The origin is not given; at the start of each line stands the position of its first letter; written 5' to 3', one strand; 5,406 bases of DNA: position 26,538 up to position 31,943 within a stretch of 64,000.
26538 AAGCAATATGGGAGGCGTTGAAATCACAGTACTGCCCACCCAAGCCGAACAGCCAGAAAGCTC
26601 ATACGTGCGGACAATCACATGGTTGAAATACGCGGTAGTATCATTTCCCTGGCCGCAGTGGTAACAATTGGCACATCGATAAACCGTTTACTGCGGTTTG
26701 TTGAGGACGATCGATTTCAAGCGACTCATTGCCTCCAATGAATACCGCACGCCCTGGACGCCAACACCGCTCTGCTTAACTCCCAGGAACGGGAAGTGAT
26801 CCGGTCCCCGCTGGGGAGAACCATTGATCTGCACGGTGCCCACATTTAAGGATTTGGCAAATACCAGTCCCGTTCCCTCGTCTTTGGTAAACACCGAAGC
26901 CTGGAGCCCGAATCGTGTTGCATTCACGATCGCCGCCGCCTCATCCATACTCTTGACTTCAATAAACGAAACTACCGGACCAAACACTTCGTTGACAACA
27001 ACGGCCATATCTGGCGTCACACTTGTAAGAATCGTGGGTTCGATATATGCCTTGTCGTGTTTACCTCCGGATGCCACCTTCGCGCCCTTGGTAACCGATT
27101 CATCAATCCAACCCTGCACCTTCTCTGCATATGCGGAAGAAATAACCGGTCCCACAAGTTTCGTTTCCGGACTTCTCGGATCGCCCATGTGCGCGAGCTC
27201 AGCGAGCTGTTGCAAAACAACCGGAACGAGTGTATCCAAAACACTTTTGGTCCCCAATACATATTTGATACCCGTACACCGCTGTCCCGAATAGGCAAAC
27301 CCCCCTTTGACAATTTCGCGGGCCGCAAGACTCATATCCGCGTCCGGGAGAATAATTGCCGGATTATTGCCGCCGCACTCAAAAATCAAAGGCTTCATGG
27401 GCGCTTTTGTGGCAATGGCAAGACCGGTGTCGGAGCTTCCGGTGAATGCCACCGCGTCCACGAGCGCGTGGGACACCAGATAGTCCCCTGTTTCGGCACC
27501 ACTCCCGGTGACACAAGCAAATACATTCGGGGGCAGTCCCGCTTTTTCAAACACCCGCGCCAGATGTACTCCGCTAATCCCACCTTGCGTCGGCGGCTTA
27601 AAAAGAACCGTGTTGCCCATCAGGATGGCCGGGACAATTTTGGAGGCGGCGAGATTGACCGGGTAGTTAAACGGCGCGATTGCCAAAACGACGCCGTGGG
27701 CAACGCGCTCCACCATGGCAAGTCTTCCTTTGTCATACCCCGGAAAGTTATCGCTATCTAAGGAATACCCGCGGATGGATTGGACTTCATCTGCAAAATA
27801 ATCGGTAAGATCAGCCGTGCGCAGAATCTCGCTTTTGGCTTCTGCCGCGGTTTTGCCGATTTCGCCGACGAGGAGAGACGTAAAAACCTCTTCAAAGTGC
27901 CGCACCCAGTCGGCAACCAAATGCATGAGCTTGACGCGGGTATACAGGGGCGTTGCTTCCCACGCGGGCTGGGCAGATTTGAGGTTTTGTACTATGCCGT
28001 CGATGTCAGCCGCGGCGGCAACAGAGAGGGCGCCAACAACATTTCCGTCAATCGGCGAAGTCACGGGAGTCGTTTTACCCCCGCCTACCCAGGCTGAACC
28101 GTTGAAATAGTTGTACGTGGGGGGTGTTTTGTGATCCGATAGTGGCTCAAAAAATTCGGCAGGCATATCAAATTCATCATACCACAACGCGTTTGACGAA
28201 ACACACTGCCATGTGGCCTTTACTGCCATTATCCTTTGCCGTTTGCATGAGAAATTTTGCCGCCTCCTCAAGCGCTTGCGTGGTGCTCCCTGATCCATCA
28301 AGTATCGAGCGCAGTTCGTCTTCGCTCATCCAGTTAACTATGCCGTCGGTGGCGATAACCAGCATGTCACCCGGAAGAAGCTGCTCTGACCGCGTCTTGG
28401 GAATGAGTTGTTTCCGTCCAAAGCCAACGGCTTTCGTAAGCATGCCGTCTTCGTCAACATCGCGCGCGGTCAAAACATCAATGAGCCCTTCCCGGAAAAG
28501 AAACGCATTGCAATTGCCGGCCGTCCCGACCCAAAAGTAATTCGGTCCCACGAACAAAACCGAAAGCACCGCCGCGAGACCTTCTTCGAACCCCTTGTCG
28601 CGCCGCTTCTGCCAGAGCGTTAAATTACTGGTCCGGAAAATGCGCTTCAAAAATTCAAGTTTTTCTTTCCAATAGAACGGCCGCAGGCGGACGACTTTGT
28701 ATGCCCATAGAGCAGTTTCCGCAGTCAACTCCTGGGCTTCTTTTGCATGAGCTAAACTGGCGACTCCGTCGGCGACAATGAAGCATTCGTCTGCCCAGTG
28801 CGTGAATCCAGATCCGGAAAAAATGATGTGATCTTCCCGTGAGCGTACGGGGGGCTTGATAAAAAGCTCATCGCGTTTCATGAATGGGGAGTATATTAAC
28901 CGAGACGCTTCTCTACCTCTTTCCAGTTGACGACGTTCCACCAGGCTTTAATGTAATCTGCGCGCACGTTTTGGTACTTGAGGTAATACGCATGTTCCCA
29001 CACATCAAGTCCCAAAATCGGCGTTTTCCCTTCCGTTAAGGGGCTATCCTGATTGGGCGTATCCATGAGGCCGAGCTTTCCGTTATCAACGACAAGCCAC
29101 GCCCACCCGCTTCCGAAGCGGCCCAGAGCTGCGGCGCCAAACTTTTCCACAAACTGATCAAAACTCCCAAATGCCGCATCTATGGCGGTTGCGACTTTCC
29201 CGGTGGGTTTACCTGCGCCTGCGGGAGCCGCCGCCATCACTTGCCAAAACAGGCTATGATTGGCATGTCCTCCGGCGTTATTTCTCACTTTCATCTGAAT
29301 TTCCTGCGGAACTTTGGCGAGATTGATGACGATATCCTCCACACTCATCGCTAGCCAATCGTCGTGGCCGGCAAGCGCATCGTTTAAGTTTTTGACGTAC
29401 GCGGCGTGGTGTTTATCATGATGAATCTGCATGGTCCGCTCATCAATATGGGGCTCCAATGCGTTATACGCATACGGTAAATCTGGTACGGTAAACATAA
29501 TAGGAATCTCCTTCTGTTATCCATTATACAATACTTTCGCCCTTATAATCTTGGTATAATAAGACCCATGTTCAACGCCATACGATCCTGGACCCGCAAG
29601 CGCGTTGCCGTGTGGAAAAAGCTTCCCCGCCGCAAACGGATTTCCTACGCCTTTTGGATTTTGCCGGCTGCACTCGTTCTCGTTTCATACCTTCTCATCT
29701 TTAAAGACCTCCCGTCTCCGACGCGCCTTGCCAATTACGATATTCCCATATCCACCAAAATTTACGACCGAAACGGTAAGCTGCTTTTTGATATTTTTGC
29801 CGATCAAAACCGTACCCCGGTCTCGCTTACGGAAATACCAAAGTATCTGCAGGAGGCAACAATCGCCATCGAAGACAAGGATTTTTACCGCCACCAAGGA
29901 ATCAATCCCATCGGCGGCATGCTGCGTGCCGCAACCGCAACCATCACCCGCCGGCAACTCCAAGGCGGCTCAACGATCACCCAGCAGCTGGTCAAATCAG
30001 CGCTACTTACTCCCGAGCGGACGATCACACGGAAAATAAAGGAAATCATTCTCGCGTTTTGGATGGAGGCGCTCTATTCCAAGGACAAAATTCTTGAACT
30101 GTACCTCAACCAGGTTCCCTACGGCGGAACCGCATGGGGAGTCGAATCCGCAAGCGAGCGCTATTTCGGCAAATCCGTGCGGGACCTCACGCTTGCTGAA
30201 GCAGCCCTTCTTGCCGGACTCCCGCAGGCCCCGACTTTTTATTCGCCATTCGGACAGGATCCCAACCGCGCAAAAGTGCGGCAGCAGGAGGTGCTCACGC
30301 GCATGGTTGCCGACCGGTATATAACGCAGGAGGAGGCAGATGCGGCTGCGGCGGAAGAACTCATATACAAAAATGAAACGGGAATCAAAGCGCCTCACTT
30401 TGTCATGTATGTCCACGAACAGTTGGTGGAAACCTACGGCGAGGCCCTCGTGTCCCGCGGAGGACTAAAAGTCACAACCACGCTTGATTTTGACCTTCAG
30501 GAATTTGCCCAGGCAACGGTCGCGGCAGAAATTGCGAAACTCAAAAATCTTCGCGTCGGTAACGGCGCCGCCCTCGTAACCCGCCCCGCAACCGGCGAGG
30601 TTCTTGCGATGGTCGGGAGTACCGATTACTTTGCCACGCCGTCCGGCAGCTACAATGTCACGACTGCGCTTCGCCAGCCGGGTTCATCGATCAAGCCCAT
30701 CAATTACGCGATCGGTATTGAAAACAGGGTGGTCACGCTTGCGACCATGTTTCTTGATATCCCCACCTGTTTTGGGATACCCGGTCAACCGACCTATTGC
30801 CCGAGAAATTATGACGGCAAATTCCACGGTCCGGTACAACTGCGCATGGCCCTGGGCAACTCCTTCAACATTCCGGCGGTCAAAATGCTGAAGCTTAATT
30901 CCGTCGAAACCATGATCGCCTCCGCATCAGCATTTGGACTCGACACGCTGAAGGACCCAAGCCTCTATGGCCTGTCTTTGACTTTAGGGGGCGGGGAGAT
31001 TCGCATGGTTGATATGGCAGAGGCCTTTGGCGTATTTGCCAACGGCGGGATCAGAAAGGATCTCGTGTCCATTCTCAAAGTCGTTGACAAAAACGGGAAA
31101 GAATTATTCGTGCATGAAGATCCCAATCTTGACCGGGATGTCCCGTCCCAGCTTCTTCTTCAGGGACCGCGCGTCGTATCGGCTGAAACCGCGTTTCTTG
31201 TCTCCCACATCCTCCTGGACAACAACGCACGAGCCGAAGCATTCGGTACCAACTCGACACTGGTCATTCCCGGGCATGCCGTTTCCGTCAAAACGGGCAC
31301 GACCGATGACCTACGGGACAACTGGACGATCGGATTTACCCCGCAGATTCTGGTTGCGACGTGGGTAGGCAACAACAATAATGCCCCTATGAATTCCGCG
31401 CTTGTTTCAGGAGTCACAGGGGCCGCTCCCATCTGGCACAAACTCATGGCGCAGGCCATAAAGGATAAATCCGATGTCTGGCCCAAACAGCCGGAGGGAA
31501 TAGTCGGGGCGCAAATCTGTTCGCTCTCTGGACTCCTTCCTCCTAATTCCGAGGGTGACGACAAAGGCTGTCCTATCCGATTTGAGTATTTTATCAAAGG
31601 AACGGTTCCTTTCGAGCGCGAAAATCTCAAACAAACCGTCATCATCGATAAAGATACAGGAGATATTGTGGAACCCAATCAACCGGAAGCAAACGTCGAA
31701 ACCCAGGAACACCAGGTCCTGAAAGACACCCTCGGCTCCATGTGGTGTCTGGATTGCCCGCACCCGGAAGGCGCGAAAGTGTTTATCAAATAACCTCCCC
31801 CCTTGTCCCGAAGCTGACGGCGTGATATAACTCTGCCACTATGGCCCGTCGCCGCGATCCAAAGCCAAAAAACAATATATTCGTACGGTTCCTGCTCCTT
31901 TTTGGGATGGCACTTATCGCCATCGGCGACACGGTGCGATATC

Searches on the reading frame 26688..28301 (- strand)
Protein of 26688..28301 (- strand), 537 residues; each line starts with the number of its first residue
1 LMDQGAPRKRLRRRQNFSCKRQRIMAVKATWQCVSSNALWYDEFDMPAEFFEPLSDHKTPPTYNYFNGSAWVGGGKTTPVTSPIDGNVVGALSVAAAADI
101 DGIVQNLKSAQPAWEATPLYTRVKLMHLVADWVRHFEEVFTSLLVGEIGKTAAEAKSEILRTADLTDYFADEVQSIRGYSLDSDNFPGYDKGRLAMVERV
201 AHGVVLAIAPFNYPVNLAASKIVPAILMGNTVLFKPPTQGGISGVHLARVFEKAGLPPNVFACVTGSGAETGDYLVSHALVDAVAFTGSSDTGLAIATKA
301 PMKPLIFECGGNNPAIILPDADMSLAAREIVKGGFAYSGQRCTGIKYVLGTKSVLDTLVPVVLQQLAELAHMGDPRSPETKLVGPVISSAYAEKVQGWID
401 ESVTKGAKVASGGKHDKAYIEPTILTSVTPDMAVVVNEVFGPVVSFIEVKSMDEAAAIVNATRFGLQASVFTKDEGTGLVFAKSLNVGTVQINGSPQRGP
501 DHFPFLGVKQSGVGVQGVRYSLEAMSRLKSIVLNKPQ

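Call 8: search_protein_families(library=pfam, proteins=[window:26688-28301:-], max_evalue=0.01)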
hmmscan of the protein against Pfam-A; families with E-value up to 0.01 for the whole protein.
window:26688-28301:- (537 aa): 1 family
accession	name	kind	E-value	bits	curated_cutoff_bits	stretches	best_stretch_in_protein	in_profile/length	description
PF00171.27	Aldedh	-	1.1e-134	449.9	23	1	74-531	4-461/461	Aldehyde dehydrogenase family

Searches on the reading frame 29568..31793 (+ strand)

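Call 7: search_protein_families(library=pfam, proteins=[window:29568-31793:+], max_evalue=0.01)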
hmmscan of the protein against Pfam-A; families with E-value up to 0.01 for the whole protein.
window:29568-31793:+ (741 aa): 2 families
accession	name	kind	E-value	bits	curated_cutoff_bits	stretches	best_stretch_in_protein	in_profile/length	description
PF00912.28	Transgly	-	1.5e-61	207.4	27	1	73-246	5-177/178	Transglycosylase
PF00905.27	Transpeptidase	-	2.7e-17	63.4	22.1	1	333-604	1-282/299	Penicillin binding protein transpeptidase domain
